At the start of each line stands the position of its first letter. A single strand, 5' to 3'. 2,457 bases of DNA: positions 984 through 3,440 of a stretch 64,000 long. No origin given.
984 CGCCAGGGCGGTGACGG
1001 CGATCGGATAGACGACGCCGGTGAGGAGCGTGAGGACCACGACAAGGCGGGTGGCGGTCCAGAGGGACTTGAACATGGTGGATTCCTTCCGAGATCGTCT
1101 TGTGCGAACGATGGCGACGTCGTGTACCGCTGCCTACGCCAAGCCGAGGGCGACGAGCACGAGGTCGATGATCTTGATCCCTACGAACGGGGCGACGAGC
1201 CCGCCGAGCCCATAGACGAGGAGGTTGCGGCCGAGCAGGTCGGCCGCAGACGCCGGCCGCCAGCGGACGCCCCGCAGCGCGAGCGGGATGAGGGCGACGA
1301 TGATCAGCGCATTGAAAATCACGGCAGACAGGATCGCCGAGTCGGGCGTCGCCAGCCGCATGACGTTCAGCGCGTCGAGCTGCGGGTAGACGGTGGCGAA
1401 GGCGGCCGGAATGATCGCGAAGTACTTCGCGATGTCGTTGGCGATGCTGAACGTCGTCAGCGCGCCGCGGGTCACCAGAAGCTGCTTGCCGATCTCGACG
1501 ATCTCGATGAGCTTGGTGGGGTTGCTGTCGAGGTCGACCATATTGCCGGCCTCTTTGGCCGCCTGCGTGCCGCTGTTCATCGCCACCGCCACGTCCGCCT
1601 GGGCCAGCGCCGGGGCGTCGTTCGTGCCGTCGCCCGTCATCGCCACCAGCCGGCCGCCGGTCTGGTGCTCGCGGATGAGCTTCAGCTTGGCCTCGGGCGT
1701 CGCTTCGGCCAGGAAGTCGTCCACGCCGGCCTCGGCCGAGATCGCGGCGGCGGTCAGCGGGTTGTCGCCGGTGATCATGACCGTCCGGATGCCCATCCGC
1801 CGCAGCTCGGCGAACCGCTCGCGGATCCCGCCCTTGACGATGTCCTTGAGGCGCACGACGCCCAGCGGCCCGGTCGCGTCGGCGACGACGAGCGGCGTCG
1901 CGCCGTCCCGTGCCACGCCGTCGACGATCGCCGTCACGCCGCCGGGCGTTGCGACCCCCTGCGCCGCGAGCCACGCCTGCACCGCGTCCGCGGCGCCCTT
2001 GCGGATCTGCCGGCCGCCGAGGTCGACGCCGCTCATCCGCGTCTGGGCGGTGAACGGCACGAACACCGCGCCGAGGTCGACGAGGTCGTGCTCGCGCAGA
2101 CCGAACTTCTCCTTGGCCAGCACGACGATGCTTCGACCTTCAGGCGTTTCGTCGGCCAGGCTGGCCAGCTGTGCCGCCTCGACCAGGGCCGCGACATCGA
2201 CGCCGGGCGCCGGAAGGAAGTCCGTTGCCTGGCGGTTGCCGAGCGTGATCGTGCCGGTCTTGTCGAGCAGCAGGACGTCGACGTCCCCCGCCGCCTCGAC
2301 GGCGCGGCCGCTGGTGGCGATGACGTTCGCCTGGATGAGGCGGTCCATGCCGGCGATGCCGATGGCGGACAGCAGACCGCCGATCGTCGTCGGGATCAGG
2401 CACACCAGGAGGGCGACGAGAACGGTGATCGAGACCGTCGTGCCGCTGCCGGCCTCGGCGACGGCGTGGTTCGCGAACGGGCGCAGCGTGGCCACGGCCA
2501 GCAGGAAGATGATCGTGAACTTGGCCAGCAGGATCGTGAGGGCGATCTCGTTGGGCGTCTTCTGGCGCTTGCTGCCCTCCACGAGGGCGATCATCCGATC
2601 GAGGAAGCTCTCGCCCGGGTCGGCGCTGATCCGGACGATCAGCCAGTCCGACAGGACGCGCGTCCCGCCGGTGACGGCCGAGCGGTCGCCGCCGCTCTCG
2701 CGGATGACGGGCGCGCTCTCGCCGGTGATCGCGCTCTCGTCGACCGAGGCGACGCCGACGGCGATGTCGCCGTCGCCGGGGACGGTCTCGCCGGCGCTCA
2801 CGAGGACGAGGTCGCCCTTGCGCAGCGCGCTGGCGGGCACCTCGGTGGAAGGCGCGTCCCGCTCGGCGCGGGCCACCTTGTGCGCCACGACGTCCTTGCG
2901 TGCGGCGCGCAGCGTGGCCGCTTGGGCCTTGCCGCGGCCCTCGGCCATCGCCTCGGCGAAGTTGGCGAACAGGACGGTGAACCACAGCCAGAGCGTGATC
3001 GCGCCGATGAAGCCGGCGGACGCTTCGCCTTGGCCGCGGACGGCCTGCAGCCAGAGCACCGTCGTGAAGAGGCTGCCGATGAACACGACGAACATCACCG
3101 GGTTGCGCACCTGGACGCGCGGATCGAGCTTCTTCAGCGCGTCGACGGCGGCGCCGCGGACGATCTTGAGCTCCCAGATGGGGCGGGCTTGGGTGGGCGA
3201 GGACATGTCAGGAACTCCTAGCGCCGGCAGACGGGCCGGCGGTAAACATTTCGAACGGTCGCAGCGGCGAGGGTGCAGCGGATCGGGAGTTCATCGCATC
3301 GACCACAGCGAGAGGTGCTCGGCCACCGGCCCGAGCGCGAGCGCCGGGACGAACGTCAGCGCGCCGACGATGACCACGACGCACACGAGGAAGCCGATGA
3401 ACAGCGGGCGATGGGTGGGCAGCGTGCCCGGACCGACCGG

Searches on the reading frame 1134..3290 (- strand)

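Call 65: search_protein_families(library=pfam, proteins=[window:1134-3290:-], max_evalue=0.0001)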
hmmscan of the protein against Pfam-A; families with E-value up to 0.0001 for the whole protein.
window:1134-3290:- (718 aa): 3 families
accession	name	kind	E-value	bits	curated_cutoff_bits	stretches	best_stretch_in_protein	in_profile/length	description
PF00122.25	E1-E2_ATPase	-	4.7e-29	101.6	28.1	1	139-318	6-178/181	E1-E2 ATPase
PF00702.32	Hydrolase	-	3.8e-23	83.3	26.4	1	337-566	1-191/191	haloacid dehalogenase-like hydrolase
PF12710.13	HAD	-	2.4e-05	25.3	27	0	480-561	81-187/189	haloacid dehalogenase-like hydrolase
